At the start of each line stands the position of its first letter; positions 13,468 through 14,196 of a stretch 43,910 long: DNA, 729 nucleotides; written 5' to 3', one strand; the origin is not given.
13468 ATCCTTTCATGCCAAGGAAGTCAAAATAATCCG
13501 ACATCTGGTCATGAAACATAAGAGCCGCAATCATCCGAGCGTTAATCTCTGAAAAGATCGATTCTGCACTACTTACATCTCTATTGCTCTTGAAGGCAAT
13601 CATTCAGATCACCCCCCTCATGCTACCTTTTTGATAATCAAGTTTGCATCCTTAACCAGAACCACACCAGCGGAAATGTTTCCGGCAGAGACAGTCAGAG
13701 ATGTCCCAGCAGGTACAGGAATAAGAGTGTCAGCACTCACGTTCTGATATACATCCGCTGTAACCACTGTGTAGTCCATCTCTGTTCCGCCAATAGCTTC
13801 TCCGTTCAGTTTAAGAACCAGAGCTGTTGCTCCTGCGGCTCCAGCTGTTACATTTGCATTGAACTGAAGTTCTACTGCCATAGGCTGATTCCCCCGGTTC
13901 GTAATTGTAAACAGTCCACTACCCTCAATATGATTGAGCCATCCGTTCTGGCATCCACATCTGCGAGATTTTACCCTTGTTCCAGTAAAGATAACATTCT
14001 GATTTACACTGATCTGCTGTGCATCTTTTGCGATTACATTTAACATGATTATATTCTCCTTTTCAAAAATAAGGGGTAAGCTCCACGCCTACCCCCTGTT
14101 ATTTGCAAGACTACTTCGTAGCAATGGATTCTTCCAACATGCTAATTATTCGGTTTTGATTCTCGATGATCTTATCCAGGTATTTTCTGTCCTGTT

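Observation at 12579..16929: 4.3-kb, 11-gene orphan cassette splitting the head-morphogenesis operon (MuF | cassette | tRNA | scaffold)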

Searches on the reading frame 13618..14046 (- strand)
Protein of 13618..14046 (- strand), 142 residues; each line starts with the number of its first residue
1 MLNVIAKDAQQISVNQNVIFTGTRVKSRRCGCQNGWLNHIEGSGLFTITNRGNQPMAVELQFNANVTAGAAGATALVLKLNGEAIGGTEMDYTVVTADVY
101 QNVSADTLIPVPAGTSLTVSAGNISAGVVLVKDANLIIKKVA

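Call 5: search_protein_families(library=pfam, proteins=[window:13618-14046:-], max_evalue=1)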
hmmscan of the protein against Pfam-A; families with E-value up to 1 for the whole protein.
window:13618-14046:- (142 aa): 1 family
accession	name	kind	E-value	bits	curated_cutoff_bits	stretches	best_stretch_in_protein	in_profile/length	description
PF18573.7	BclA_C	-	1e-05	25.8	38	1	43-142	37-128/128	BclA C-terminal domain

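Call 6: search_protein_families(library=phrogs, proteins=[window:13618-14046:-], max_evalue=0.1)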
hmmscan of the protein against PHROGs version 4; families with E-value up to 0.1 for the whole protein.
window:13618-14046:- (142 aa): 1 family
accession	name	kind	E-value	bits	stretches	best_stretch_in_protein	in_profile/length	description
phrog_20016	-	unknown function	2.3e-19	70.4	1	1-142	1-141/141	-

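Call 8: search_dna_similar(query=window:13618-14046:-, collection=phages, mode=protein, max_rows=30, max_evalue=0.001)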
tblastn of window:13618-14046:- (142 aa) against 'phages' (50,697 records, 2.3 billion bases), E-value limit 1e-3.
Records with a match: 5; places in all: 5; records where one place covers at least 80% of the query: 5.
Best place of each record, by identity: 60-80% 1; <60% 4.
By first word of the organism name: Dulem 3; Bacteriophage 2.
By host as written in the record: - 2; Propithecus coquereli 2; Varecia variegata 1.
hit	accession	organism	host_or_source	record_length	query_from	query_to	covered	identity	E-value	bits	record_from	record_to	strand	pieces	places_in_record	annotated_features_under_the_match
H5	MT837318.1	Bacteriophage sp.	human fecal samples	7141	1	142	100%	79.6%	5e-63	213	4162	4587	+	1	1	record has no annotation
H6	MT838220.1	Bacteriophage sp.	human fecal samples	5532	1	142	100%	34.9%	3e-7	54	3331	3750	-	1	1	record has no annotation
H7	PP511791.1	Dulem virus 39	Propithecus coquereli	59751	2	142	99%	33.1%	8e-7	52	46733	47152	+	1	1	hypothetical protein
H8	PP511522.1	Dulem virus 35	Varecia variegata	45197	1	142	100%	32.4%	6e-6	50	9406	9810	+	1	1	hypothetical protein (x2)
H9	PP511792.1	Dulem virus 33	Propithecus coquereli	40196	2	142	99%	30.3%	2e-6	51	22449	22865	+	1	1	hypothetical protein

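Call 9: get_annotated_region(hit=H5, flank=8000)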
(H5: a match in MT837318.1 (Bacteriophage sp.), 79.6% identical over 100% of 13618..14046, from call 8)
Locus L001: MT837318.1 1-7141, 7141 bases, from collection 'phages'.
description: UNVERIFIED: Bacteriophage sp. clone scaffold_4459 genomic sequence.
organism: Bacteriophage sp. (NCBI taxid 38018)
taxonomy: Viruses
host: -; source: human fecal samples; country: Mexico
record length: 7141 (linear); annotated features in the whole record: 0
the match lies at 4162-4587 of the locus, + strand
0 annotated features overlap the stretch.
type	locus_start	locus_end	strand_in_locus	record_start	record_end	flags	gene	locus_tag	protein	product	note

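Call 10: get_annotated_region(hit=H7, flank=8000)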
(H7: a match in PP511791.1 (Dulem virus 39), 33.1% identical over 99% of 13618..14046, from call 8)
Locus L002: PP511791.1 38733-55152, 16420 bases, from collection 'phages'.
description: Dulem virus 39 isolate Duke_28FS_1, complete genome.
organism: Dulem virus 39 (NCBI taxid 3145757)
taxonomy: Viruses; Duplodnaviria; Heunggongvirae; Uroviricota; Caudoviricetes
host: Propithecus coquereli; source: feces; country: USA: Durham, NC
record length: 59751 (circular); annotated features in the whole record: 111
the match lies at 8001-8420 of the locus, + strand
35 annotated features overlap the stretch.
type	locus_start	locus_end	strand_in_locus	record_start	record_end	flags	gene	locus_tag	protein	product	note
CDS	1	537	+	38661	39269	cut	-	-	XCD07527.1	hypothetical protein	-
CDS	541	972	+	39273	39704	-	-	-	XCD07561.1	YopX protein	-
CDS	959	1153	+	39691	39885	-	-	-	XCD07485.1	hypothetical protein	-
CDS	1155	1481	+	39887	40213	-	-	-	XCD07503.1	hypothetical protein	-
CDS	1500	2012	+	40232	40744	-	-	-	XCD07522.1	hypothetical protein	-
CDS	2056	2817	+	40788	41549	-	-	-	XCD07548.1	replisome organizer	-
CDS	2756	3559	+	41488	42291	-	-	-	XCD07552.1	replicative helicase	-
CDS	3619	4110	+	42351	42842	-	-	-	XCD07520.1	hypothetical protein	-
CDS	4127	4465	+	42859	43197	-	-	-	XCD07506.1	hypothetical protein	-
CDS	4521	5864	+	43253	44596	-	-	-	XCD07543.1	integrase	-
CDS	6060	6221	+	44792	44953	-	-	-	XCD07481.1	hypothetical protein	-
CDS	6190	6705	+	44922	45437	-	-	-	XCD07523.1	hypothetical protein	-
CDS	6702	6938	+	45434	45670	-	-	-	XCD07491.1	hypothetical protein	-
CDS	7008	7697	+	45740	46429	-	-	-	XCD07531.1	hypothetical protein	-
CDS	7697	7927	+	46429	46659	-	-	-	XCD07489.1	hypothetical protein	-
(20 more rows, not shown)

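Call 11: get_annotated_region(hit=H8, flank=8000)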
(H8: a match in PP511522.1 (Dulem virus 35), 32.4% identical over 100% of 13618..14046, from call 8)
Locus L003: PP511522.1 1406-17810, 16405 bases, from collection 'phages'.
description: Dulem virus 35 isolate Duke_24FS_4, complete genome.
organism: Dulem virus 35 (NCBI taxid 3145753)
taxonomy: Viruses; Duplodnaviria; Heunggongvirae; Uroviricota; Caudoviricetes
host: Varecia variegata; source: feces; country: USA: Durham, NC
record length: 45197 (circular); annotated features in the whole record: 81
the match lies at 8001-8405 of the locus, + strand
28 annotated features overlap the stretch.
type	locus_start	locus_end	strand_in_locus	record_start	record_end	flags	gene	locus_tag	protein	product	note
CDS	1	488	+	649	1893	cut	-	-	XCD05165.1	terminase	-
CDS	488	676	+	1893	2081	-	-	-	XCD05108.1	hypothetical protein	-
CDS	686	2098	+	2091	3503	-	-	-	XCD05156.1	portal protein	-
CDS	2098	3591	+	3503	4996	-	-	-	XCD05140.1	hypothetical protein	-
CDS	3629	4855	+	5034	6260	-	-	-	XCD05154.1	minor capsid protein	-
CDS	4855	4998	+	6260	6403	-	-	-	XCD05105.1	hypothetical protein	-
CDS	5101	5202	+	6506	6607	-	-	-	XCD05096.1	hypothetical protein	-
CDS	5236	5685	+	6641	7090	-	-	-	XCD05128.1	hypothetical protein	-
CDS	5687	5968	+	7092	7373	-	-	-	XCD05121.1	hypothetical protein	-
CDS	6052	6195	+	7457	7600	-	-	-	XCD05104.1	hypothetical protein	-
CDS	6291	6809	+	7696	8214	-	-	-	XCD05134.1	hypothetical protein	-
CDS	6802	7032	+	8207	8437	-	-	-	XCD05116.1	hypothetical protein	-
CDS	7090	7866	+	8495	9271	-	-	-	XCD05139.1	hypothetical protein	-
CDS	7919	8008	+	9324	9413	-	-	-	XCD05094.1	hypothetical protein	-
CDS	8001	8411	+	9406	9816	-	-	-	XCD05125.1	hypothetical protein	-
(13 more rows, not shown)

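Call 13: search_protein_families(library=ncbifam, proteins=[window:13618-14046:-], max_evalue=0.1)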
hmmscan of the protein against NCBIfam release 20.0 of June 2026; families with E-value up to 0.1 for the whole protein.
window:13618-14046:- (142 aa): 0 families

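Call 14: search_protein_families(library=padloc, proteins=[window:13618-14046:-], max_evalue=0.1)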
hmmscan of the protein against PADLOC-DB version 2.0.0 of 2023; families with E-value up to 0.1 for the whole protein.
window:13618-14046:- (142 aa): 0 families

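Call 17: find_homologous_proteins(query=window:13618-14046:-, max_evalue=0.001)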
Query window:13618-14046:- (142 aa): 397 proteins with E <= 0.001 among 603 candidates; the best 120 are listed.
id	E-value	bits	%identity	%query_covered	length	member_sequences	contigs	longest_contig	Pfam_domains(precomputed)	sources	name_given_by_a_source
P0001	1.7e-82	292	96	100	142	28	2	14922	-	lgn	-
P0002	3.6e-81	287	96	100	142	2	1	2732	PF18573.8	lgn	-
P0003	2.4e-80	285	94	100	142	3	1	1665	-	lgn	-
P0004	2.8e-80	285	94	100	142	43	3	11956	-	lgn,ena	-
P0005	9.1e-80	283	94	100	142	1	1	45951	PF18573.8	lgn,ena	-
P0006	1.7e-79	282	94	100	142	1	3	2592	-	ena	-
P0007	3.2e-79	281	94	100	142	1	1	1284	PF18573.8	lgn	-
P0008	1.1e-78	279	92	100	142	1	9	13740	PF18573.8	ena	-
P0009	1.5e-78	279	94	100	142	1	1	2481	-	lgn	-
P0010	3.4e-78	278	94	100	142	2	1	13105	-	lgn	-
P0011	3.8e-78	278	96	100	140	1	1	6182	-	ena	-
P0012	4.7e-78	277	92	100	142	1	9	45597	PF18573.8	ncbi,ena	-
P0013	8.4e-78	277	92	100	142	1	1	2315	-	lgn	-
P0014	2.2e-77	275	92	100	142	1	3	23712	-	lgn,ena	-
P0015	2.3e-77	275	92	100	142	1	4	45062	-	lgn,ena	-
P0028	4.5e-75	268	90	100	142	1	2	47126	PF18573.8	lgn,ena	-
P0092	1.5e-72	260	87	100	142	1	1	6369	PF18573.8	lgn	-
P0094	1.7e-72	259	87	100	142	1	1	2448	PF18573.8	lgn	-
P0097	2.1e-72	259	87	100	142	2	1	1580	PF18573.8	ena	-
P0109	4.8e-72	258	87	100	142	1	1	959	PF18573.8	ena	-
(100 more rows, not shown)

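Call 19: find_related_loci(query=A1, collection=genome_contigs, flank=10000)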
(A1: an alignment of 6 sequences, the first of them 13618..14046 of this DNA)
Query A1 (142 aa) in genome_contigs; peptide patterns used: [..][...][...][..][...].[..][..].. (x = any residue, [..] = any of these).
68 stretches matched a pattern; 22 encode a relative of the query (tblastn E <= 1e-3); 22 distinct loci.
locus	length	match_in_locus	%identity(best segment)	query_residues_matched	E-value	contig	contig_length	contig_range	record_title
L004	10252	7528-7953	87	1-142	2e-77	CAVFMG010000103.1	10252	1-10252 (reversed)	Odoribacter splanchnicus isolate H07606-L1_cleanbin_000049 genome assembly, contig: Spades_H07606-L1_contig_5009, whole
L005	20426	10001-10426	89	1-142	2e-75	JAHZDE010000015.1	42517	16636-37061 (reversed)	MAG: Clostridiales bacterium isolate HRGM_Genome_2450 HRGM_Genome_2450_15, whole genome shotgun sequence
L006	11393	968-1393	75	1-142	5e-62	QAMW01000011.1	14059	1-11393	MAG: Bacteroidales bacterium isolate CIM:MAG 858 contig_292944, whole genome shotgun sequence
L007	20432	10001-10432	36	1-142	3e-20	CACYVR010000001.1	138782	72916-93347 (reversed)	uncultured Methanobrevibacter sp. isolate RUG12316 genome assembly, contig: RUG12316_asm_1, whole genome shotgun sequenc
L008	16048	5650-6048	39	10-142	5e-19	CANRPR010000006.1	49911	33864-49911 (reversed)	MAG: uncultured Clostridia bacterium isolate Lapin-018__bin14 genome assembly, contig: Lapin-018__NODE_557_length_49911_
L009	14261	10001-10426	38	1-142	1e-16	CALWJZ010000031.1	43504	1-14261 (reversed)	MAG: uncultured Clostridia bacterium isolate BRZ_AM__bin13 genome assembly, contig: BRZ_AM__NODE_1006_length_43504_cov_5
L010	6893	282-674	36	10-142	2e-16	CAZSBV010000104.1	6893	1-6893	MAG TPA_asm: uncultured Lachnospiraceae bacterium isolate SRP315200_co2_300 genome assembly, contig: NODE_18701_length_6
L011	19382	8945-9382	34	1-142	1e-15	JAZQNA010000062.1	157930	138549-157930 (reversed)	MAG: Candidatus Absconditabacterales bacterium isolate T1900045246_TH20190016.MAGScoT_cleanbin_000145 SGB_5646_k141_2069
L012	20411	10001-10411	30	10-142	6e-15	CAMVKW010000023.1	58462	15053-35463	MAG TPA_asm: uncultured Lachnospiraceae bacterium isolate SRR8387721_bin.39_metaWRAP_v1.3_MAG genome assembly, contig: E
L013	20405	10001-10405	31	10-142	5e-14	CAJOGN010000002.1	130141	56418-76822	uncultured Lachnospiraceae bacterium isolate Sheep_2_mag_58 genome assembly, contig: scaffold_45, whole genome shotgun s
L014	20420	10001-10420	35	2-142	8e-14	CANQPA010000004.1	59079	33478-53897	MAG: uncultured Bacilli bacterium isolate Lapin-032__bin42 genome assembly, contig: Lapin-032__NODE_909_length_59079_cov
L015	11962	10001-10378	33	10-137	3e-12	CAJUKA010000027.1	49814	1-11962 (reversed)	MAG TPA_asm: uncultured Lachnospiraceae bacterium isolate MGBC143556 genome assembly, contig: MGBC143556.27, whole genom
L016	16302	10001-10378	33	10-137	6e-12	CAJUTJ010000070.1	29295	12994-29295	MAG TPA_asm: uncultured Acetatifactor sp. isolate MGBC165152 genome assembly, contig: MGBC165152.70, whole genome shotgu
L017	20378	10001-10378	33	10-137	7e-12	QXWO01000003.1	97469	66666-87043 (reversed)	Lachnospiraceae bacterium strain 1XD21-87 Scaffold2_1, whole genome shotgun sequence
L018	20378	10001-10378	33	10-137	6e-12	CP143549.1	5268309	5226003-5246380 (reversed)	Lachnospiraceae bacterium JLR.KK009 strain JLR.KK002 chromosome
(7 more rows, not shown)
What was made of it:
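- Many hosts are Clostridia or Lachnospiraceae (call 19).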

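Call 25: search_solved_structures(query=A1, max_evalue=1)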
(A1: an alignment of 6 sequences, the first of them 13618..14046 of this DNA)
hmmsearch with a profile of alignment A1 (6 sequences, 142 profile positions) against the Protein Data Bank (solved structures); distinct sequences matched with E-value up to 1: 4.
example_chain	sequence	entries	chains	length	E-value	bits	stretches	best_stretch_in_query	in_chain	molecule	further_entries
6g6m_A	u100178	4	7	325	1.1e-10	44.8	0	42-76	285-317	Tako8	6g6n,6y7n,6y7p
6y7o_A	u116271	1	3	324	1.8e-10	44.2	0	42-76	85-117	Tako8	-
5e3e_B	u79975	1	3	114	0.27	14.4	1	75-140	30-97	Large exoprotein involved in heme utilization or adhesion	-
8fqc_S1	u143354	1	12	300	0.68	13.1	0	66-135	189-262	Short Tail Fibers, gp31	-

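Call 31: find_encoding_contigs(protein=P0005, flank=10000, max_places=2)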
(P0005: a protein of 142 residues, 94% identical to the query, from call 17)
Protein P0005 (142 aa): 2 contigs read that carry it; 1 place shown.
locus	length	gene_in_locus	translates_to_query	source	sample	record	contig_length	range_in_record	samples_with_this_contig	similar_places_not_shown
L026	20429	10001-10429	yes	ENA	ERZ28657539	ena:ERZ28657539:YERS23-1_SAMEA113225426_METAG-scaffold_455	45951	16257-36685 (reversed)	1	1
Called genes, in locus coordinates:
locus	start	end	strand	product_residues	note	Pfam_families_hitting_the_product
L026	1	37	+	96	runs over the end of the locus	-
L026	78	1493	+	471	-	-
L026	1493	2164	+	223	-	-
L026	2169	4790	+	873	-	PF08309:LVIVD (faint)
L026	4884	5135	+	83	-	-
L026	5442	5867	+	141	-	PF11114:Minor_capsid_2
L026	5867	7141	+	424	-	PF06152:Phage_min_cap2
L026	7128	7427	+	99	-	-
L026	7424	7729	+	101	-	-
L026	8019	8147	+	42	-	-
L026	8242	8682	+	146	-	-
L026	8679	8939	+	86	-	-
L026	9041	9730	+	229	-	-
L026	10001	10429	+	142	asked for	PF18573:BclA_C (weak)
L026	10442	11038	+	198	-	-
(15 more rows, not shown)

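Call 35: search_dna_similar(query=L018:7763-8596:+, collection=phages, mode=protein, max_rows=40, max_evalue=0.001)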
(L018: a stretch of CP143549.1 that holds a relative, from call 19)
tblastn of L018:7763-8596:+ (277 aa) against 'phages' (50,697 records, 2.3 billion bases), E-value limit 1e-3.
Records with a match: 43; places in all: 43; records where one place covers at least 80% of the query: 0.
Best place of each record, by identity: <60% 43.
By first word of the organism name: Bacteriophage 21; uncultured 12; Dulem 5; bajarodcaudo 2; Butyrivibrio 1; Bacteroides 1; crAssphage 1.
By host as written in the record: - 35; Varecia variegata 2; Propithecus coquereli 2; Peromyscus fraterculus 1; Butyrivibrio fibrisolvens DSM 3071 1; Bacteroides uniformis MB20-41 1; Eulemur fulvus collaris 1.
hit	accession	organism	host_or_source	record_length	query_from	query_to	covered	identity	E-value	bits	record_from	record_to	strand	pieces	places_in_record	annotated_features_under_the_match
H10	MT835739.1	Bacteriophage sp.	human fecal samples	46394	38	253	78%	47.6%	4e-38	147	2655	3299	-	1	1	record has no annotation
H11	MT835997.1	Bacteriophage sp.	human fecal samples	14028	38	254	78%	43.9%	2e-30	125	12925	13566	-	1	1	record has no annotation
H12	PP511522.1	Dulem virus 35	Varecia variegata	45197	69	246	64%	53.4%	5e-45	167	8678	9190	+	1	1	hypothetical protein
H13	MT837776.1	Bacteriophage sp.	human fecal samples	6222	66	250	67%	46.4%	6e-40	152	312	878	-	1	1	record has no annotation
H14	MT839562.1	Bacteriophage sp.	human fecal samples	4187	64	246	66%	45.4%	4e-37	144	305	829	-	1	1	record has no annotation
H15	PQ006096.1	bajarodcaudo virus 5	Peromyscus fraterculus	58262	64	246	66%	44.9%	1e-36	143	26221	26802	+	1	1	hypothetical protein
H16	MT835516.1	Bacteriophage sp.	human fecal samples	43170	68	254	68%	43.9%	2e-28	119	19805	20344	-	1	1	record has no annotation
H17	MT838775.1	Bacteriophage sp.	human fecal samples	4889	68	254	68%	42.9%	2e-29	122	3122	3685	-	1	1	record has no annotation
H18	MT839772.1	Bacteriophage sp.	human fecal samples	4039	68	254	68%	42.4%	4e-29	121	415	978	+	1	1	record has no annotation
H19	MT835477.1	Bacteriophage sp.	human fecal samples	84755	68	232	60%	41.5%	1e-24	108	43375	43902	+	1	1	record has no annotation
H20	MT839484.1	Bacteriophage sp.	human fecal samples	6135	64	256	70%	35.1%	1e-20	97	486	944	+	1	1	record has no annotation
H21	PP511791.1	Dulem virus 39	Propithecus coquereli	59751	1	200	72%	32.5%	2e-4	49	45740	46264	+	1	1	hypothetical protein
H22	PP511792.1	Dulem virus 33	Propithecus coquereli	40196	66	220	56%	41.3%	3e-25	110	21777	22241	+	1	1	hypothetical protein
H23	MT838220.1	Bacteriophage sp.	human fecal samples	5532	38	220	66%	34.5%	2e-26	113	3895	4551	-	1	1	record has no annotation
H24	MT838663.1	Bacteriophage sp.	human fecal samples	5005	63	255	70%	30.1%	6e-9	62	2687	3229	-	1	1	record has no annotation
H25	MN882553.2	Butyrivibrio virus Ceridwen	Butyrivibrio fibrisolvens DSM 3071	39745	74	252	65%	31.7%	3e-10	66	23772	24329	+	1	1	hypothetical protein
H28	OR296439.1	Bacteroides phage C3_41T2LP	Bacteroides uniformis MB20-41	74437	63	255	70%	27.8%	3e-9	63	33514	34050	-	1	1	outer capsid protein/viral fiber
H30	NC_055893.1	uncultured phage cr4_1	human feces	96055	79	235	57%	32.9%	3e-8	60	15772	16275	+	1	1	outer capsid protein/viral fiber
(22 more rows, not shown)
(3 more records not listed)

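Call 36: search_dna_similar(query=L018:6912-7478:+, collection=phages, mode=protein, max_rows=40, max_evalue=0.001)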
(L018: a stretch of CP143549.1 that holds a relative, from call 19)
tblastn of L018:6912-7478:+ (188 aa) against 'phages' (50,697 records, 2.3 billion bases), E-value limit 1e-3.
Records with a match: 12; places in all: 12; records where one place covers at least 80% of the query: 0.
Best place of each record, by identity: 60-80% 2; <60% 10.
By first word of the organism name: Bacteriophage 9; Dulem 2; Butyrivibrio 1.
By host as written in the record: - 9; Varecia variegata 1; Propithecus coquereli 1; Butyrivibrio fibrisolvens DSM 3071 1.
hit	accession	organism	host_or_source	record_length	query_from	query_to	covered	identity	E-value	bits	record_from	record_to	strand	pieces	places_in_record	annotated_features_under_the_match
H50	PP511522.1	Dulem virus 35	Varecia variegata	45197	65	188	66%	64.5%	3e-42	155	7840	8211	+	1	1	hypothetical protein (x2)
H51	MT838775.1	Bacteriophage sp.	human fecal samples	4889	65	188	66%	51.2%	2e-29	119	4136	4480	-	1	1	record has no annotation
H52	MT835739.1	Bacteriophage sp.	human fecal samples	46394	65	188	66%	50.4%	2e-27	113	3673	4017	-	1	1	record has no annotation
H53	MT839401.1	Bacteriophage sp.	human fecal samples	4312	65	139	40%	60.5%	3e-20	92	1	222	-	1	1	record has no annotation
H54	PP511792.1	Dulem virus 33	Propithecus coquereli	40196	65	153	47%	50.0%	1e-16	82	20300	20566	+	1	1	hypothetical protein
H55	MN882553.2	Butyrivibrio virus Ceridwen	Butyrivibrio fibrisolvens DSM 3071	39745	66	156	48%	47.3%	1e-16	82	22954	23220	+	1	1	hypothetical protein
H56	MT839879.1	Bacteriophage sp.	human fecal samples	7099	66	152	46%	47.7%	3e-16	81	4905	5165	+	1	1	record has no annotation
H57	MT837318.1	Bacteriophage sp.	human fecal samples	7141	69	145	41%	46.8%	4e-11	66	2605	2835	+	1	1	record has no annotation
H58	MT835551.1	Bacteriophage sp.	human fecal samples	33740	66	145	43%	43.8%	5e-13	72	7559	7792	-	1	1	record has no annotation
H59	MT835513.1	Bacteriophage sp.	human fecal samples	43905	65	155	48%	37.4%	1e-9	62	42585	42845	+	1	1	record has no annotation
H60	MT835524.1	Bacteriophage sp.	human fecal samples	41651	69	188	64%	27.3%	3e-5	49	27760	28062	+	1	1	record has no annotation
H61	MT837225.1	Bacteriophage sp.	human fecal samples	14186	67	114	26%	54.2%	5e-9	60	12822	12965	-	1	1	record has no annotation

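Call 37: get_annotated_region(hit=H25, flank=7000)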
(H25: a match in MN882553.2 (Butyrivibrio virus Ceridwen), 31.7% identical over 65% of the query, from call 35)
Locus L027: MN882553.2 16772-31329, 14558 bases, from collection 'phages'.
description: Butyrivibrio virus Ceridwen, complete genome.
organism: Butyrivibrio virus Ceridwen (NCBI taxid 2696359)
taxonomy: Viruses; Duplodnaviria; Heunggongvirae; Uroviricota; Caudoviricetes
host: Butyrivibrio fibrisolvens DSM 3071; source: -; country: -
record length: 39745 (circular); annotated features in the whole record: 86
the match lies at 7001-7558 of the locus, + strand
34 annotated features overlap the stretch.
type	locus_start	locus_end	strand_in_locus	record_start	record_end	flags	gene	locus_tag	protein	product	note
repeat_region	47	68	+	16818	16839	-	-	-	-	-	Score 52: 20/22 (90%25) matches%2C 0 gaps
CDS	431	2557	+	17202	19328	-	-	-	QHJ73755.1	hypothetical protein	Hypothetical coding region with unknown function. ORF predicted by Phanotate-v1.1.2, Prodigal-v2.6.3.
CDS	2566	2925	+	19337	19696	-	-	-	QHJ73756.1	hypothetical protein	Hypothetical coding region with unknown function. ORF predicted by GeneMarkS-2, Glimmer3, Phanotate-v1.1.2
CDS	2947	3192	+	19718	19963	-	-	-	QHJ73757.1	hypothetical protein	Hypothetical coding region with unknown function. ORF predicted by GeneMarkS-2, Glimmer3, Phanotate-v1.1.2, ...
regulatory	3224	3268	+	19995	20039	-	-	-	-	terminator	Predicted by FindTerm v2.8.1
CDS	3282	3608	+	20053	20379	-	-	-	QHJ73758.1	hypothetical protein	Hypothetical coding region with unknown function. ORF predicted by Phanotate-v1.1.2, Prodigal-v2.6.3. Alternative ORF ...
CDS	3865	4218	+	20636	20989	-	-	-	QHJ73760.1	hypothetical protein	Hypothetical coding region with unknown function. ORF predicted by GeneMarkS-2, Glimmer3, Phanotate-v1.1.2, ...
CDS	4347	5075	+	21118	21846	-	-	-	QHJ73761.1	hypothetical protein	Pfam endo-beta-N-acetylglucosaminidase domain 17-157bp (PF01832.20), putative peptidoglycan binding domain 1 184-239bp ...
regulatory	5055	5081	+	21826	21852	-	-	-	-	promoter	promoter predicted by PhagePromoter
CDS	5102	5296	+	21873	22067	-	-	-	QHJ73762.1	hypothetical protein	Hypothetical coding region with unknown function. ORF predicted by GeneMarkS-2, Glimmer3, Phanotate-v1.1.2, ...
CDS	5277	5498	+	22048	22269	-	-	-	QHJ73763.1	hypothetical protein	Hypothetical coding region with unknown function. ORF predicted by Phanotate-v1.1.2, Prodigal-v2.6.3, starting with ...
regulatory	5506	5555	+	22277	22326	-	-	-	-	terminator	Predicted by FindTerm v2.8.1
CDS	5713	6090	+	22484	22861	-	-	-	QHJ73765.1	hypothetical protein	Similar to unchracterised hypothetical protein in Geobacillus phage GBK2 (VOG5369, YP_009010506.1). ORF predicted by ...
CDS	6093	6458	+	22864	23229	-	-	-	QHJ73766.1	hypothetical protein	Hypothetical coding region with unknown function. ORF predicted by GeneMarkS-2, Glimmer3, Phanotate-v1.1.2, ...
CDS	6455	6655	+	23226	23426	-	-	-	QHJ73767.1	hypothetical protein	Hypothetical coding region with unknown function. ORF predicted by GeneMarkS-2, Phanotate-v1.1.2, Prodigal-v2.6.3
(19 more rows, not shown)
